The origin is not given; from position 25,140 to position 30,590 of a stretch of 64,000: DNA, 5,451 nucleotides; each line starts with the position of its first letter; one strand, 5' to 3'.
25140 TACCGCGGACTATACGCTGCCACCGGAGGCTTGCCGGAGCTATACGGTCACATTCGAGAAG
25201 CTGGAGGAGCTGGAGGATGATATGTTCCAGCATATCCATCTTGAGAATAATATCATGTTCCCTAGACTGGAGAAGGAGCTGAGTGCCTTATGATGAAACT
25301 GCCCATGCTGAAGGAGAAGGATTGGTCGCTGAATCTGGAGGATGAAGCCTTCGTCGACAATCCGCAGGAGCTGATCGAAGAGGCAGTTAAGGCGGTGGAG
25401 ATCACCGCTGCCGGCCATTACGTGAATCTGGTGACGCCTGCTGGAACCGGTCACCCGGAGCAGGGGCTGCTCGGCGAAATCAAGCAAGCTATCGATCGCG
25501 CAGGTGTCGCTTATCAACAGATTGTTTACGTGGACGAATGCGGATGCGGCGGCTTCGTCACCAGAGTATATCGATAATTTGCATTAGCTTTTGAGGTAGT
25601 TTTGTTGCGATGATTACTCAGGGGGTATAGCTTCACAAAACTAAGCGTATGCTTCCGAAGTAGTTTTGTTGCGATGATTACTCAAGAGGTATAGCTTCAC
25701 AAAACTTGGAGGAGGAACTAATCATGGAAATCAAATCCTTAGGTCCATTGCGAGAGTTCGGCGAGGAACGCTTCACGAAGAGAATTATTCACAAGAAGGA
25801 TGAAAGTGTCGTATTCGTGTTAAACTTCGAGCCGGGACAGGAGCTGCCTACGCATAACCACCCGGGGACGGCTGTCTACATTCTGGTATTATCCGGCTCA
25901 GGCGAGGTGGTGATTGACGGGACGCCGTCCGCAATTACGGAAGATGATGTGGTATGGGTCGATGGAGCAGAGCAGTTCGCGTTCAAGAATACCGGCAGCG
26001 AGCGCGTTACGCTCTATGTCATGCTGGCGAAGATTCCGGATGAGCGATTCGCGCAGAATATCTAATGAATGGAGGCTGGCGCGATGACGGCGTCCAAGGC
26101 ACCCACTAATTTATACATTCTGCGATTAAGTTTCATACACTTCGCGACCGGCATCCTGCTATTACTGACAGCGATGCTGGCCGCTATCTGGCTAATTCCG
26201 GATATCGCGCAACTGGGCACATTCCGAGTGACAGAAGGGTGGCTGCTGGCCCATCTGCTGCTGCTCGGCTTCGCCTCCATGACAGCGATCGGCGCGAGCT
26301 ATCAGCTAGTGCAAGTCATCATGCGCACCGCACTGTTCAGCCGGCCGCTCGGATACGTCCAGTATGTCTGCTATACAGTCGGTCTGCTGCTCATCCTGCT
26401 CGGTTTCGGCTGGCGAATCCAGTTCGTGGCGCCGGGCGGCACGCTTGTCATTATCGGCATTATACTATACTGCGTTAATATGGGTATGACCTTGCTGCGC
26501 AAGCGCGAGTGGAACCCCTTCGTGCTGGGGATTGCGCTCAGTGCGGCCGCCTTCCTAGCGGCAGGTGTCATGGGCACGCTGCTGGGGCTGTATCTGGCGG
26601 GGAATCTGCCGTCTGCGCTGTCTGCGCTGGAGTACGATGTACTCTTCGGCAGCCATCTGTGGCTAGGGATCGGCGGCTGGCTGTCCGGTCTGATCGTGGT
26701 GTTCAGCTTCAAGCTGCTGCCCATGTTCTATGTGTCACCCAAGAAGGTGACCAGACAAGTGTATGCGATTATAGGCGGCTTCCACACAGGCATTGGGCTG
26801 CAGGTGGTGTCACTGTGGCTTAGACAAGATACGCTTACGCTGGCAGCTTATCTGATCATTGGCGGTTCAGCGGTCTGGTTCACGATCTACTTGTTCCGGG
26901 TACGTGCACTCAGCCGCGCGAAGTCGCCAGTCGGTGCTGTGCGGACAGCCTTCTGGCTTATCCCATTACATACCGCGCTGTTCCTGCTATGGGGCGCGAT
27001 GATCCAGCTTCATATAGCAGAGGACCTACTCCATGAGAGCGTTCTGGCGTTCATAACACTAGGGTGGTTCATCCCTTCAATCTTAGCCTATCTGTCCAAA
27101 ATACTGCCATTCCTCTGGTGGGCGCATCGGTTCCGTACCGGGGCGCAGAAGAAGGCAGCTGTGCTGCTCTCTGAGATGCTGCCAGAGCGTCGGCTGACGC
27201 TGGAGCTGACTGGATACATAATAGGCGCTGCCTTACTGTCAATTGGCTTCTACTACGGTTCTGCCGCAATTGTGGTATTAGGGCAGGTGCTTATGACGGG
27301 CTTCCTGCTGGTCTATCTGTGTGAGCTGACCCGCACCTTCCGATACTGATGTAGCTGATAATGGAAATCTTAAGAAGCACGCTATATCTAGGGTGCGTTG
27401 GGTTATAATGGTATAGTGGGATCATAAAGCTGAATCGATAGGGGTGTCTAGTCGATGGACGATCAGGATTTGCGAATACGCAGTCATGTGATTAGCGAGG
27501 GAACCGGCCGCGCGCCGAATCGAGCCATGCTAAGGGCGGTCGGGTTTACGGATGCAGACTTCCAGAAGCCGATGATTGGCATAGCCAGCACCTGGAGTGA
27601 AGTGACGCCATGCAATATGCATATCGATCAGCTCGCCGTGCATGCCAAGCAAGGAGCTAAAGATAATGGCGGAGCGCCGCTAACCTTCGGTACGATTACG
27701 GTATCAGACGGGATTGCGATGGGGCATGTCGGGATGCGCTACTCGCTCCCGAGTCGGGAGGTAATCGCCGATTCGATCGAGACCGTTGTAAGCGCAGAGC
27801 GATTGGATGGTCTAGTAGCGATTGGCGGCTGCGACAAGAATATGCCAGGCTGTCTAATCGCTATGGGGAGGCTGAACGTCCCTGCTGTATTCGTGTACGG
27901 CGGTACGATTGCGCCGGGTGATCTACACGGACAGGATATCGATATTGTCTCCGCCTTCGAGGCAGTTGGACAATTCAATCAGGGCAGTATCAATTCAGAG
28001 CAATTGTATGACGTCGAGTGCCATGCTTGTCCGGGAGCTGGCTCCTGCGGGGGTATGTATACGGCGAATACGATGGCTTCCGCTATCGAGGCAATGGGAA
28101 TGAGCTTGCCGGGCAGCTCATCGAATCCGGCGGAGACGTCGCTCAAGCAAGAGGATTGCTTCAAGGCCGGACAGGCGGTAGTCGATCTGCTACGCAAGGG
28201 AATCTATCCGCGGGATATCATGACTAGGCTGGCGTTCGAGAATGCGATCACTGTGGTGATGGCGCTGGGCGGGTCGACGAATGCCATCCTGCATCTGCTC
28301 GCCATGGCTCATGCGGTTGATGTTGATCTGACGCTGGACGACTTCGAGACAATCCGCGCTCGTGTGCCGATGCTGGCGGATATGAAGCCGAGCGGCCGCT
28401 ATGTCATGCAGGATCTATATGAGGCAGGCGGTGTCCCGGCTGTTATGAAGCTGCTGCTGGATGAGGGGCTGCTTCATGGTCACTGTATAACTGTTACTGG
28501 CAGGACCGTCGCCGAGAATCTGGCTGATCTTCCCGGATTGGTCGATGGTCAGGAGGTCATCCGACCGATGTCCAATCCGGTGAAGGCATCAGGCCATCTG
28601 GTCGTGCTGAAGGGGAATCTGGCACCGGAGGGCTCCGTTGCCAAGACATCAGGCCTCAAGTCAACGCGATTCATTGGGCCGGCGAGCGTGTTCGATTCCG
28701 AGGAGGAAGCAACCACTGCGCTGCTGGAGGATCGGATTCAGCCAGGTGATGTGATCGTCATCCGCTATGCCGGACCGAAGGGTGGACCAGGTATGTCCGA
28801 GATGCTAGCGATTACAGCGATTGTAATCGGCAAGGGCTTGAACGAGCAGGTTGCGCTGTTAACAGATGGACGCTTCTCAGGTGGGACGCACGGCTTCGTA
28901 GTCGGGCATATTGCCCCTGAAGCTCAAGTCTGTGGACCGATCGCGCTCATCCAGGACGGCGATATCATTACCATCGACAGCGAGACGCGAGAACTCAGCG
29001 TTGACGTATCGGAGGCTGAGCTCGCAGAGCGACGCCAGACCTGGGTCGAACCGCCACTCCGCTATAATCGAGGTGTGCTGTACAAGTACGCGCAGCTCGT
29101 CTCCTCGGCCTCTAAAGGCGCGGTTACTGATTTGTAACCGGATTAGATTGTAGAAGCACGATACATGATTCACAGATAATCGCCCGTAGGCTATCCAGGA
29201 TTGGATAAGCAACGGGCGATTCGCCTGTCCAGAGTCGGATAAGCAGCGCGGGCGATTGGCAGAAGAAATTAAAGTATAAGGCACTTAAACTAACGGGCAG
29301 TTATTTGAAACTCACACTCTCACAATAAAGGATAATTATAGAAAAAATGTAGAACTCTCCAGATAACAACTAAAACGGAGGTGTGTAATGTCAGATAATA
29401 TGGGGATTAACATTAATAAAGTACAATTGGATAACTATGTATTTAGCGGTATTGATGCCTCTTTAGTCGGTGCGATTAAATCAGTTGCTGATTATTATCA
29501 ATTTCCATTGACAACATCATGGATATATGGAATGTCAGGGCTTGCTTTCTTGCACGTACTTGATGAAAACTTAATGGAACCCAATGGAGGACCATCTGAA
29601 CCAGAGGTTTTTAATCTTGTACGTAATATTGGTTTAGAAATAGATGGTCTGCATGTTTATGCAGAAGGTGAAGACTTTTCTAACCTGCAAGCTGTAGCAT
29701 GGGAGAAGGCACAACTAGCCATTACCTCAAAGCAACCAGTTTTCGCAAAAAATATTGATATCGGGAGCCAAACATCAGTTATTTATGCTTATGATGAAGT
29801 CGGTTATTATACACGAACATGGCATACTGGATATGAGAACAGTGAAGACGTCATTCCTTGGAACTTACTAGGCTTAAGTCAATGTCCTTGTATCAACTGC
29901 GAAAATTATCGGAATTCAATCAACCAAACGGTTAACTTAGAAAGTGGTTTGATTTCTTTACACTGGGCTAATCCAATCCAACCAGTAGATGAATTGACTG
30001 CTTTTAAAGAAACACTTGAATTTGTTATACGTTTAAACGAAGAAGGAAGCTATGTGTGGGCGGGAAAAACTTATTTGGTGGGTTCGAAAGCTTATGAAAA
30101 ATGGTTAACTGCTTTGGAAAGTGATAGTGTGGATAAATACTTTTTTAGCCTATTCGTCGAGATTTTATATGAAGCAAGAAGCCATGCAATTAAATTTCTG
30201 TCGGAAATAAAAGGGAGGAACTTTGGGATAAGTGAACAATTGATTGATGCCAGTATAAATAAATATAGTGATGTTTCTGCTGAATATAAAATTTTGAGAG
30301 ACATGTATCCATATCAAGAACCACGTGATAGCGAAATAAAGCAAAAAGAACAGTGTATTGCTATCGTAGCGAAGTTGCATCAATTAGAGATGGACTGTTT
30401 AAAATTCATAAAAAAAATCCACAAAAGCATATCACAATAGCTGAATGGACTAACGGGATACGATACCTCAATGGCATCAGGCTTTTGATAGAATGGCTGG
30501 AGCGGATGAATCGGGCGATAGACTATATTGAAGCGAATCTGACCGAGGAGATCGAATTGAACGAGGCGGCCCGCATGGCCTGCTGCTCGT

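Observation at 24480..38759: Four TGTGA-N6-TCACA boxes at class-II spacing link scattered nitrite/NO genes into one putative regulon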

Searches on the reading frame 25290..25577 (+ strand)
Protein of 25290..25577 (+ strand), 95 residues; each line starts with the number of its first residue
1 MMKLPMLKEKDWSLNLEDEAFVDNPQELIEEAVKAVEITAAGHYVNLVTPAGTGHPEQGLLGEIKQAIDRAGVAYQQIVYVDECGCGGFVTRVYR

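Call 6: search_protein_families(library=pfam, proteins=[window:25290-25577:+])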
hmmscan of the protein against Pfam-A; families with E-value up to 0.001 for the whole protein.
window:25290-25577:+ (95 aa): 0 families

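Call 9: search_protein_families(library=ncbifam, proteins=[window:25290-25577:+], max_evalue=0.01)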
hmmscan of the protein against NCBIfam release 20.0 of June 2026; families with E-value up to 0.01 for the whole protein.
window:25290-25577:+ (95 aa): 1 family
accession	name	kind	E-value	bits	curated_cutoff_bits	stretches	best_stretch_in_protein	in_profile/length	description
TIGR03995.2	target_X_rSAM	equivalog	5.1e-26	90.9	70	1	9-94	1-82/83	CGCGG family putative rSAM-modified RiPP protein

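Call 58: search_protein_families(library=pfam, proteins=[window:25290-25577:+], max_evalue=10)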
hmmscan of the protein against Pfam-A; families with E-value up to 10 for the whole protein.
window:25290-25577:+ (95 aa): 1 family
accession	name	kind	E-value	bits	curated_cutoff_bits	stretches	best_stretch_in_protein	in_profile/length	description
PF02801.28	Ketoacyl-synt_C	-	0.13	12.7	20.8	1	34-87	5-54/119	Beta-ketoacyl synthase, C-terminal domain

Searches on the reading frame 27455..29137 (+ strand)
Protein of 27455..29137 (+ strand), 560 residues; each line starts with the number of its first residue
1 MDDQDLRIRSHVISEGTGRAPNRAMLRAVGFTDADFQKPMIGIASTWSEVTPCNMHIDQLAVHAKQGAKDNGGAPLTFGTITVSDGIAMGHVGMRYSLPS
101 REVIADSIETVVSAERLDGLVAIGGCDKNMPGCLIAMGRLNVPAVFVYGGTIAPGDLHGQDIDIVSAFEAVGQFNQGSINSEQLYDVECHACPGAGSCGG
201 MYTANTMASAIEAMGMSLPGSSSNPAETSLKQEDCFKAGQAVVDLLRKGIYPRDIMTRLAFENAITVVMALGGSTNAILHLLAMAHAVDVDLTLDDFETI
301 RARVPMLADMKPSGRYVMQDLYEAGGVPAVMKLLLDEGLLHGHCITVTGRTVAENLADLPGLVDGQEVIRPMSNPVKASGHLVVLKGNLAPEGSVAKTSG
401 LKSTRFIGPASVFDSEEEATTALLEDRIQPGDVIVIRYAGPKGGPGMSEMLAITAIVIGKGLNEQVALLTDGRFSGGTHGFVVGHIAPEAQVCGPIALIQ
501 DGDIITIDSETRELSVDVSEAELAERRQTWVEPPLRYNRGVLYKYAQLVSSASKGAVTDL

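Call 6: search_protein_families(library=pfam, proteins=[window:27455-29137:+])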
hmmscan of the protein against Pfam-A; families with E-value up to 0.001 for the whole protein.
window:27455-29137:+ (560 aa): 2 families
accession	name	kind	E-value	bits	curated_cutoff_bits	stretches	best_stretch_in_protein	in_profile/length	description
PF00920.27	ILVD_EDD_N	-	2.8e-137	457.5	27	1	38-355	1-316/316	Dihydroxy-acid/6-phosphogluconate dehydratase N-terminal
PF24877.1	ILV_EDD_C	-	1.6e-76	256.4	27.7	1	367-556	1-191/191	Dihydroxy-acid/6-phosphogluconate dehydratase C-terminal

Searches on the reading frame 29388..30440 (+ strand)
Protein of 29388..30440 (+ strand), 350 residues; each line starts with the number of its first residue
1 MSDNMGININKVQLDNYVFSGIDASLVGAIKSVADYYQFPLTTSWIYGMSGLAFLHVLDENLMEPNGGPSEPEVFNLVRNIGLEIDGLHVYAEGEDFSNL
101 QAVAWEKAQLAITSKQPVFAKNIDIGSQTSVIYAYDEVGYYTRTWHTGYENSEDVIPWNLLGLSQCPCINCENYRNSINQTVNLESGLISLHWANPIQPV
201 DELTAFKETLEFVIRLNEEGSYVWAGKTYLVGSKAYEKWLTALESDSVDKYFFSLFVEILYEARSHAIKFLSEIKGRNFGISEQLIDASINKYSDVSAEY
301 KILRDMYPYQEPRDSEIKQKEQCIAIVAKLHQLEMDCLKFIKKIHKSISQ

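Call 6: search_protein_families(library=pfam, proteins=[window:29388-30440:+])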
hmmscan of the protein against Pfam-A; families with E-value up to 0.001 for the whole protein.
window:29388-30440:+ (350 aa): 0 families

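Call 9: search_protein_families(library=ncbifam, proteins=[window:29388-30440:+], max_evalue=0.01)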
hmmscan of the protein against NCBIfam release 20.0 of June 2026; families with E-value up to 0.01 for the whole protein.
window:29388-30440:+ (350 aa): 0 families

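Call 58: search_protein_families(library=pfam, proteins=[window:29388-30440:+], max_evalue=10)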
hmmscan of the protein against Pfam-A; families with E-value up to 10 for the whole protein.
window:29388-30440:+ (350 aa): 1 family
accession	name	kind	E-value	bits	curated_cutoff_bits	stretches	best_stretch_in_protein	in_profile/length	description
PF13963.11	Transpos_assoc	-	0.19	12.3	27.7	1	165-183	36-54/74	Transposase-associated domain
